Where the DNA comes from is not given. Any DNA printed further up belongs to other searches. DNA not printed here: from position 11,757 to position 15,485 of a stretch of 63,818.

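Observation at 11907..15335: Single 1142-aa polypeptide combining a methyltransferase, a ~230-aa coiled coil and two glycosyltransferase modules, consistent with a terminator-ruler-polymerase design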

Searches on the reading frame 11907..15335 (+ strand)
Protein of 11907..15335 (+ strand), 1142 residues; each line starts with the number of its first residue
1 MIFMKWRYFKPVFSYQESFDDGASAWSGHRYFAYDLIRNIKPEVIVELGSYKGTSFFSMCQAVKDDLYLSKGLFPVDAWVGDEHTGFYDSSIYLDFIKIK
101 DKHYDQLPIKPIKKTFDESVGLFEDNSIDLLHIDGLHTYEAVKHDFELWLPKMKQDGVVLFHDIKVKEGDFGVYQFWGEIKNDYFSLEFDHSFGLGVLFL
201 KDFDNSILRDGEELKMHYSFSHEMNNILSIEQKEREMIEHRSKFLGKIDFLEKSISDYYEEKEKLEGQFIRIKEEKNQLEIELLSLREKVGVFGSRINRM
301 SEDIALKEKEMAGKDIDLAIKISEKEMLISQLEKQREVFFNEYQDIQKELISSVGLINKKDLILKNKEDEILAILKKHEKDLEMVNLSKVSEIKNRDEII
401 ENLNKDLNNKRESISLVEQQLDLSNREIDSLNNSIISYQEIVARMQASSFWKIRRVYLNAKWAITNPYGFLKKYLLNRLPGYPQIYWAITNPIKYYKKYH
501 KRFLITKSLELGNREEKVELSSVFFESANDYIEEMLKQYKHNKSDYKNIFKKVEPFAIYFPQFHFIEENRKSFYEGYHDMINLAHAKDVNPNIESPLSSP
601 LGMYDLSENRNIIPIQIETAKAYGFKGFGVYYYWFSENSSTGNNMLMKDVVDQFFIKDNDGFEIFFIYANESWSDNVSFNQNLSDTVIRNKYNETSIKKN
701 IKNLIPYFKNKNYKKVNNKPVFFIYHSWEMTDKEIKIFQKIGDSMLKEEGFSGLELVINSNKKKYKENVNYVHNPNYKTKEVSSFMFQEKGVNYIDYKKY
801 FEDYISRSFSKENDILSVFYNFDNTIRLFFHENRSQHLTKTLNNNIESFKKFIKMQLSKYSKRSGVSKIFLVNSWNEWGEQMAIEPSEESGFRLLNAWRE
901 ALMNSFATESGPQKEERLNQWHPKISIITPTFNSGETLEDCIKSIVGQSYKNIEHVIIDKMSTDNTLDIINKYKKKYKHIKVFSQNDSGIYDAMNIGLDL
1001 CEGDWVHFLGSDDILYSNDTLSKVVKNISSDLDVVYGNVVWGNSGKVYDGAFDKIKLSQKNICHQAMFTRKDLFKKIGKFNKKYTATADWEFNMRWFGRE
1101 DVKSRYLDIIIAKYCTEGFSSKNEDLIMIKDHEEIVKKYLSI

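Call 3: search_protein_families(library=pfam, proteins=[window:11907-15335:+], max_evalue=0.01)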
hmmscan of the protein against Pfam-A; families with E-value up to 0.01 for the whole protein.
window:11907-15335:+ (1142 aa): 4 families
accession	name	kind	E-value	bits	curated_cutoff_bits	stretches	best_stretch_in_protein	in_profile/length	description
PF14307.12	Glyco_tran_WbsX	-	1.7e-45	156.5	25.1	1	556-897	2-349/350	Glycosyltransferase WbsX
PF00535.33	Glycos_transf_2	-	2.2e-27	96.5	23.3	1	926-1055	1-131/168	Glycosyl transferase family 2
PF13578.12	Methyltransf_24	-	3.7e-23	82.9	26.3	1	46-164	1-105/105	Methyltransferase domain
PF13641.12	Glyco_tranf_2_3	-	9.9e-09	36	27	1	923-1048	1-132/230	Glycosyltransferase like family 2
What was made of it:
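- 11907..12521 (+): N-terminal Methyltransf_24 (MeT1/CmcI-like, cation-dependent O-methyltransferase) head, residues 1-205. Proposed chain-capping domain. Pfam E 3.7e-23 (call 3).
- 13566..14606 (+): WbsX-type (PF14307) module, residues 554-900, with alternating strand/helix pattern. Putative sugar-adding module; activity unproven. Pfam E 1.7e-45 (call 3).
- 14673..15332 (+): C-terminal GT2 (GT-A fold) module, residues 923-1142. The closest solved relative is the O-polysaccharide fucosyltransferase WrtF. Pfam E 2.2e-27 (call 3).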

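Call 5: search_solved_structures(query=window:11907-15335:+, max_evalue=0.01)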
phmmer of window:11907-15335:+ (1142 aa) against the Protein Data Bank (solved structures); distinct sequences matched with E-value up to 0.01: 17.
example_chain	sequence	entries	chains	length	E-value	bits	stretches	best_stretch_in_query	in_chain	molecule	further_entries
9omm_A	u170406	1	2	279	2.5e-23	85.3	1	925-1129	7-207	Glycosyltransferase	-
9omh_A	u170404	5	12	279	3.4e-23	84.8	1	925-1129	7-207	Glycosyltransferase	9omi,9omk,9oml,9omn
9omj_A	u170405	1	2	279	3.7e-23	84.7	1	925-1129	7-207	Glycosyltransferase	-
3bcv_A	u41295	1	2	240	7.8e-15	57.1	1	923-1019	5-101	Putative glycosyltransferase protein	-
8vh7_A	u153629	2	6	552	2.6e-14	55.4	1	917-1137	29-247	Heparosan synthase B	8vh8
8viw_A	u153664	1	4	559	2.7e-14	55.3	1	917-1137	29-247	Heparosan synthase B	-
2z87_A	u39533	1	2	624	1e-13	53.4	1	922-1094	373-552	Chondroitin synthase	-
2z86_A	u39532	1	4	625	1e-13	53.4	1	922-1094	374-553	Chondroitin synthase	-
6h1j_A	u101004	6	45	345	5.6e-13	51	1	923-1076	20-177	Probable ss-1,3-N-acetylglucosaminyltransferase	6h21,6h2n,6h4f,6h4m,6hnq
5hea_A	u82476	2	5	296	9.7e-12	46.9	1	925-1016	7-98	Putative glycosyltransferase (GalT1)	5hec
5tze_C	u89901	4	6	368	2.7e-10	42.1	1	924-1023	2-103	Glycosyl transferase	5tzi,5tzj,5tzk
1h7l_A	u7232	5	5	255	6.6e-06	27.6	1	923-1030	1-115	SPORE COAT POLYSACCHARIDE BIOSYNTHESIS PROTEIN SPSA | PROTEIN (SPORE COAT POLYSACCHARIDE BIOSYNTHESIS PROTEIN SPSA)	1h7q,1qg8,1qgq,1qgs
6yv7_B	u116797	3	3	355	1.8e-05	26.1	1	921-1029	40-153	Glycosyl transferase, family 2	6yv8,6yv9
6yv7_A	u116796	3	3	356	1.8e-05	26.1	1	921-1029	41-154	Glycosyl transferase, family 2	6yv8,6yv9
5mlz_A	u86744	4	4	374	1.8e-05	26.1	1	921-1056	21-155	Dolichol monophosphate mannose synthase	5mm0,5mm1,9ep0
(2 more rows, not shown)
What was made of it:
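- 14673..15332 (+): PDB 9omh E 3e-23 (call 5).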

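Call 6: search_protein_families(library=ncbifam, proteins=[window:11907-15335:+], max_evalue=0.001)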
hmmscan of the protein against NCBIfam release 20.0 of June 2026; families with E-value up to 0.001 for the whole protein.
window:11907-15335:+ (1142 aa): 19 families
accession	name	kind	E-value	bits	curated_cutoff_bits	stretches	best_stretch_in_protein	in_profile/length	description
NF007482.0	PRK10073.1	equivalog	1.8e-23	83.1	423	1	922-1041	5-124/334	glycosyltransferase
NF047683.1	TeichurnBiosyTuaG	equivalog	1.9e-22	80.1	400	1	919-1026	2-109/252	teichuronic acid biosynthesis protein TuaG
NF050050.1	ProtGlycPglI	equivalog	2.6e-17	63.2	500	1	923-1076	2-156/306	GalNAc(5)-diNAcBac-PP-undecaprenol beta-1,3-glucosyltransferase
TIGR03937.1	PgaC_IcaA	equivalog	1.2e-15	57.4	422.3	1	915-1033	37-155/407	poly-beta-1,6-N-acetyl-D-glucosamine synthase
TIGR03111.1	glyc2_xrt_Gpos1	hypoth_equivalog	3.6e-15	55.7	363.95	1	914-1034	40-162/439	TIGR03111 family XrtG-associated glycosyltransferase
NF053739.1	GlytfEpsEBac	equivalog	1.6e-14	53.6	450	1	923-1074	1-161/265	glycosyltransferase EpsE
TIGR04283.1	glyco_like_mftF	equivalog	2.5e-13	50.1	182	1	925-1093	1-166/221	TIGR04283 family arsenosugar biosynthesis glycosyltransferase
TIGR04009.1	wcaE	equivalog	7.3e-12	45.1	369.2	1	926-1140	4-220/248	colanic acid biosynthesis glycosyltransferase WcaE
NF038299.1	EPS_HpsN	equivalog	4.4e-10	39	425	1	923-1039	1-119/317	hormogonium polysaccharide biosynthesis glycosyltransferase HpsN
NF041875.1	EPS_EpsD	equivalog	4.6e-09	36.1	370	1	925-1026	1-102/325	exopolysaccharide biosynthesis glycosyltransferase EpsD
NF038302.1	EPS_HpsE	equivalog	2.9e-07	29.8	300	1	925-1017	3-101/307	hormogonium polysaccharide biosynthesis glycosyltransferase HpsE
TIGR03469.1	HpnB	hypoth_equivalog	1.5e-06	27.5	379.25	1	916-1031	37-163/386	hopene-associated glycosyltransferase HpnB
NF045692.1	OglycostaseCruG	equivalog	1.6e-06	27.3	600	1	922-984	40-102/386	2'-O-glycosyltransferase CruG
TIGR04242.1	nodulat_NodC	equivalog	5e-06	25.7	550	1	910-1037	35-166/395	chitooligosaccharide synthase NodC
TIGR04182.1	glyco_TIGR04182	equivalog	8.8e-06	25.3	325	1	925-1040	2-110/293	S-layer glycoprotein N-glycosyltransferase AglJ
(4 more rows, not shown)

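Call 7: find_homologous_proteins(query=window:11907-15335:+, max_evalue=1e-10)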
Query window:11907-15335:+ (1142 aa): 567 proteins with E <= 1e-10 among 8000 candidates; the best 120 are listed.
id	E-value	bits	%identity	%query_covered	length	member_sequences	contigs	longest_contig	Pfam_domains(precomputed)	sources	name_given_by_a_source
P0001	0.0e+0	2571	100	100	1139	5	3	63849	PF13641.13,PF14307.13,PF13578.13,PF00535.33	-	-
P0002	8.8e-211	721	56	33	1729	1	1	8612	PF13641.13,PF00534.27,PF14307.13,PF26334.1,PF13578.13,PF00535.33,PF13692.13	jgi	jgi:glycosyltransferase involved in cell wall biosynthesis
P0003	4.6e-194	666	55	33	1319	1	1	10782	PF05045.18,PF14307.13,PF26334.1,PF13578.13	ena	-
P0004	1.6e-186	641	54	33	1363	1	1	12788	PF05045.18,PF14307.13,PF13578.13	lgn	-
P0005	1.1e-143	499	53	21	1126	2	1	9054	PF13641.13,PF13578.13,PF01697.34,PF00535.33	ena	-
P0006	1.8e-129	452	37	27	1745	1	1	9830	PF13641.13,PF00534.27,PF14307.13,PF27954.1,PF04989.19,PF13578.13,PF00535.33,PF13692.13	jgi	-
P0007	1.2e-114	403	43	45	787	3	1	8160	PF13524.13,PF13578.13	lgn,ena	-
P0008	1.0e-93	333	53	19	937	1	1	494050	PF10111.15,PF13641.13,PF13578.13,PF00535.33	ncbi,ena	-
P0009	1.4e-92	330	53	21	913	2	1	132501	PF13632.13,PF10111.15,PF13641.13,PF13578.13,PF00535.33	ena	-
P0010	4.4e-91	325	44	28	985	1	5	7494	PF13712.13,PF13632.13,PF13506.14,PF13641.13,PF13578.13,PF00535.33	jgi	jgi:O-antigen biosynthesis protein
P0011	1.0e-90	323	56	20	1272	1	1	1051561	PF10111.15,PF13506.14,PF13641.13,PF13578.13,PF01697.34,PF00535.33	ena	-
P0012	1.8e-90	323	40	41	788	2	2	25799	PF13578.13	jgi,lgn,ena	jgi:hypothetical protein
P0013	1.1e-89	320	56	20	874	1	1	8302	PF13641.13,PF13578.13,PF00535.33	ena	-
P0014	5.1e-89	318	37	42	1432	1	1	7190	PF10111.15,PF13641.13,PF00534.27,PF13578.13,PF00535.33,PF13692.13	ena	-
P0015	7.1e-89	317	55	19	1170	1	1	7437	PF13632.13,PF10111.15,PF13641.13,PF13578.13,PF01697.34,PF00535.33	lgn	-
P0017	2.8e-86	309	29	77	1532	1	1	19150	PF13506.14,PF13641.13,PF00534.27,PF14307.13,PF13578.13,PF00535.33,PF13692.13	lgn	-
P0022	9.8e-83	297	55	18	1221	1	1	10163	PF14307.13,PF13578.13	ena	-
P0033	2.0e-80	289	46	17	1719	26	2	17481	PF13506.14,PF13641.13,PF00534.27,PF14307.13,PF13439.13,PF13578.13,PF00535.33,PF10364.15,PF20706.4,PF13692.13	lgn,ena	-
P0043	7.9e-78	281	47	17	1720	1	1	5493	PF13506.14,PF13641.13,PF00534.27,PF14307.13,PF13439.13,PF13578.13,PF00535.33,PF10364.15,PF20706.4,PF13692.13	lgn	-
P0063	7.0e-75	271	47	16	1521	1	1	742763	PF10111.15,PF13641.13,PF00534.27,PF14307.13,PF13578.13,PF00535.33,PF13692.13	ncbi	ncbi:glycoside hydrolase family 99-like domain-containing protein [Arenimonas alkanexedens]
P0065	2.5e-74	269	37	28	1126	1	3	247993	PF10111.15,PF13641.13,PF14307.13,PF13578.13,PF00535.33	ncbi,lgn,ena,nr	ncbi:MAG TPA: glycoside hydrolase family 99-like domain-containing protein [Kiritimatiellia bacteriu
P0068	1.6e-73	266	36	31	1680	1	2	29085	PF00534.27,PF14307.13,PF27881.1,PF13578.13,PF00535.33,PF13692.13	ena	-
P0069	1.8e-73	266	49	16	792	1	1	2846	PF14307.13,PF13578.13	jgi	-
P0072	1.4e-72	263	49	15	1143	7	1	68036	PF10111.15,PF13641.13,PF14307.13,PF13578.13,PF00535.33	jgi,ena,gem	-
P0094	2.1e-69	253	51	15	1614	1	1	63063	PF13506.14,PF13641.13,PF00534.27,PF14307.13,PF13578.13,PF00535.33,PF13692.13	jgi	jgi:O-antigen biosynthesis protein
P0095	2.4e-69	253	34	26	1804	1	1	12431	PF13489.13,PF02353.27,PF13506.14,PF14307.13,PF00535.33,PF08241.19,PF13692.13,PF13641.13,PF00534.27,PF13649.13,PF13578.13,PF08242.19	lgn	-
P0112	8.3e-67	244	39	23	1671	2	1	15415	PF13506.14,PF13641.13,PF00534.27,PF14307.13,PF13578.13,PF00535.33,PF13692.13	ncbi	-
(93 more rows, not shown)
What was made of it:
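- Relatives are named 'glycoside hydrolase family 99-like domain-containing protein' by NCBI (call 7). The same 1139-aa cluster occurs on 3 contigs with 5 member sequences (call 7).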

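Call 26: find_encoding_contigs(protein=P0012, flank=10000, max_places=2)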
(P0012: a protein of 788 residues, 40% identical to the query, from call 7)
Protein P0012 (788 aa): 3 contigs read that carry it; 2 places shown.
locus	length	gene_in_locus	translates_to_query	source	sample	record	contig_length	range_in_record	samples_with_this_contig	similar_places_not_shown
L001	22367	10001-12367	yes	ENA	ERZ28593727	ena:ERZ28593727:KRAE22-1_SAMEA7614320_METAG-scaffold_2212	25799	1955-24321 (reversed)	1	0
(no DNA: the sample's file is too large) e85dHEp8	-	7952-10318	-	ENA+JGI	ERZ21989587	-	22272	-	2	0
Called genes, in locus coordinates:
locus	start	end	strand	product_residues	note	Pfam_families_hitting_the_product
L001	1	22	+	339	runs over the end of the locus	PF18915:DUF5667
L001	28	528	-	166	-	PF07963:N_methyl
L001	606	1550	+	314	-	PF00535:Glycos_transf_2, PF10111:Glyco_tranf_2_2 (weak)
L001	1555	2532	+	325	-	PF00106:adh_short (weak), PF01073:3Beta_HSD, PF01370:Epimerase, PF02719:Polysacc_synt_2, PF04321:RmlD_sub_bind, PF07993:NAD_binding_4 (faint), PF08659:KR (weak), PF16363:GDP_Man_Dehyd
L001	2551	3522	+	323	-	PF01073:3Beta_HSD, PF01370:Epimerase, PF02719:Polysacc_synt_2, PF04321:RmlD_sub_bind, PF07993:NAD_binding_4, PF16363:GDP_Man_Dehyd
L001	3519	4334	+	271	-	PF01370:Epimerase, PF04321:RmlD_sub_bind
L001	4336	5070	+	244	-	PF00483:NTP_transferase, PF12804:NTP_transf_3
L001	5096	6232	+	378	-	PF13579:Glyco_trans_4_4 (weak), PF00534:Glycos_transf_1, PF13692:Glyco_trans_1_4 (weak)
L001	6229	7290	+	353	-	PF00535:Glycos_transf_2, PF13641:Glyco_tranf_2_3, PF13632:Glyco_trans_2_3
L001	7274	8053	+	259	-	PF01061:ABC2_membrane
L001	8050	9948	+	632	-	PF03567:Sulfotransfer_2 (weak), PF00005:ABC_tran, PF14524:Wzt_C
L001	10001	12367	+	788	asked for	PF13578:Methyltransf_24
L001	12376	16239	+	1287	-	PF00535:Glycos_transf_2, PF00535:Glycos_transf_2, PF10111:Glyco_tranf_2_2, PF00535:Glycos_transf_2, PF10111:Glyco_tranf_2_2, PF13641:Glyco_tranf_2_3 (weak), PF22772:WsaF_C, PF13524:Glyco_trans_1_2, +3 more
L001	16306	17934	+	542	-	-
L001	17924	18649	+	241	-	PF13489:Methyltransf_23, PF07021:MetW (faint), PF13847:Methyltransf_31, PF08241:Methyltransf_11, PF08242:Methyltransf_12, PF13649:Methyltransf_25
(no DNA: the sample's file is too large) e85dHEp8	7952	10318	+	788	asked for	PF13578:Methyltransf_24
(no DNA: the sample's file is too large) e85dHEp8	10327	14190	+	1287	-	PF00535:Glycos_transf_2, PF00535:Glycos_transf_2, PF10111:Glyco_tranf_2_2, PF00535:Glycos_transf_2, PF10111:Glyco_tranf_2_2, PF13641:Glyco_tranf_2_3 (weak), PF22772:WsaF_C, PF13524:Glyco_trans_1_2, +3 more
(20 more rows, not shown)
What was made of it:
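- In the sister locus, most polymerase modules are on a separate protein (call 26).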

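Call 27: find_encoding_contigs(protein=P0063, flank=10000, max_places=1)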
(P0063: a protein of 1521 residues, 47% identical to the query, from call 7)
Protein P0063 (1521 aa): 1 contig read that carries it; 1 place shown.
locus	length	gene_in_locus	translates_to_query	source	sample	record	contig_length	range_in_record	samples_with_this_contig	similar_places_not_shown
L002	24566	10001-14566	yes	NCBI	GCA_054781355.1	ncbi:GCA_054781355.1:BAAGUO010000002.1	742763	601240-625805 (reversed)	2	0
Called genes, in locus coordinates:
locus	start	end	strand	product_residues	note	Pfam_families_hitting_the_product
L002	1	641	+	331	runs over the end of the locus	PF18288:FAA_hydro_N_2, PF01557:FAA_hydrolase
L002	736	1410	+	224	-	PF02798:GST_N, PF13409:GST_N_2, PF13417:GST_N_3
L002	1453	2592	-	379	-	PF00437:T2SSE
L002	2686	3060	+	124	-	-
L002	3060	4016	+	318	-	PF00691:OmpA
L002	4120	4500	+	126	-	PF04325:DUF465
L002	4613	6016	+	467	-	PF00291:PALP, PF00571:CBS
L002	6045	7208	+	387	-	PF01053:Cys_Met_Meta_PP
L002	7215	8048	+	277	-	PF01061:ABC2_membrane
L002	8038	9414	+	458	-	PF13476:AAA_23 (weak), PF13555:AAA_29 (weak), PF00005:ABC_tran, PF14524:Wzt_C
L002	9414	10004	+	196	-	PF08241:Methyltransf_11, PF13649:Methyltransf_25 (weak)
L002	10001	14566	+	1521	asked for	PF13578:Methyltransf_24, PF14307:Glyco_tran_WbsX, PF00534:Glycos_transf_1, PF13692:Glyco_trans_1_4, PF00535:Glycos_transf_2, PF10111:Glyco_tranf_2_2 (weak), PF13641:Glyco_tranf_2_3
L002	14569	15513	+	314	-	PF01073:3Beta_HSD, PF01370:Epimerase, PF04321:RmlD_sub_bind (weak), PF05368:NmrA (weak), PF13460:NAD_binding_10, PF16363:GDP_Man_Dehyd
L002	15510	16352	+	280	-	PF13489:Methyltransf_23, PF08241:Methyltransf_11, PF08242:Methyltransf_12, PF13649:Methyltransf_25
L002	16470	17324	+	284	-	PF13489:Methyltransf_23 (faint), PF08242:Methyltransf_12 (weak), PF08241:Methyltransf_11, PF13649:Methyltransf_25 (weak)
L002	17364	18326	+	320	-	PF05721:PhyH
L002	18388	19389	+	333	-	-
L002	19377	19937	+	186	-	-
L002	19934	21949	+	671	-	-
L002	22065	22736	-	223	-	PF13489:Methyltransf_23, PF13847:Methyltransf_31 (weak), PF08241:Methyltransf_11, PF08242:Methyltransf_12, PF13649:Methyltransf_25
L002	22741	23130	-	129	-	PF04138:GtrA_DPMS_TM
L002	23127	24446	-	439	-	PF00890:FAD_binding_2 (faint), PF01266:DAO, PF03486:HI0933_like (faint), PF13450:NAD_binding_8, PF01593:Amino_oxidase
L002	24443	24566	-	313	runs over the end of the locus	PF01073:3Beta_HSD, PF01370:Epimerase, PF04321:RmlD_sub_bind (weak), PF07993:NAD_binding_4 (faint), PF13460:NAD_binding_10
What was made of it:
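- It also occurs in proteobacterial loci beside wzm/wzt, for example Arenimonas L002 (call 27).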
